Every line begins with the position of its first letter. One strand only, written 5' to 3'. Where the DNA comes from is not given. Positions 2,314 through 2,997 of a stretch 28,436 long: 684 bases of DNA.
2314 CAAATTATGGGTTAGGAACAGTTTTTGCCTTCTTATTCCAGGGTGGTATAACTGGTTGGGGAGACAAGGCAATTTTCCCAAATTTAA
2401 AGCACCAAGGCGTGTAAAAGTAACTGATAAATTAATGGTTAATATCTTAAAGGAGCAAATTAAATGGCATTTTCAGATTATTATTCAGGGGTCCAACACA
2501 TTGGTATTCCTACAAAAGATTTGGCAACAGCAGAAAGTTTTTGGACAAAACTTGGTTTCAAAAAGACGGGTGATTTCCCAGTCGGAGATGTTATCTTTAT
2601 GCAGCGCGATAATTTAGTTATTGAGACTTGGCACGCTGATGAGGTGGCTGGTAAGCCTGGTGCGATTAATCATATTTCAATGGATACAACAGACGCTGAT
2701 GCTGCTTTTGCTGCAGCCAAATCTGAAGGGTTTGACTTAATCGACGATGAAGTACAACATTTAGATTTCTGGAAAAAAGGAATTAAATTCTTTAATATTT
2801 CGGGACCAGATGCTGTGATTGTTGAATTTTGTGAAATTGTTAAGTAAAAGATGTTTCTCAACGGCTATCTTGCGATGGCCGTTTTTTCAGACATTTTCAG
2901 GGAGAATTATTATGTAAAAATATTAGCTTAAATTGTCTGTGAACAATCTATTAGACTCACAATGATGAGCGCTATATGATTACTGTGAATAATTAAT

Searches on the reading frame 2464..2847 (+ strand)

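Call 58: search_protein_families(library=pfam, proteins=[window:2464-2847:+], max_evalue=0.001)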
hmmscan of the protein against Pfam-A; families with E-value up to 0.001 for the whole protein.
window:2464-2847:+ (127 aa): 2 families
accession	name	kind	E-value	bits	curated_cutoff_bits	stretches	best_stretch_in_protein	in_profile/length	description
PF13669.12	Glyoxalase_4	-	2.6e-10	41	27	1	11-98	1-99/109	Glyoxalase/Bleomycin resistance protein/Dioxygenase superfamily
PF00903.31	Glyoxalase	-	2e-07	31.9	20.6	1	10-100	2-103/121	Glyoxalase/Bleomycin resistance protein/Dioxygenase superfamily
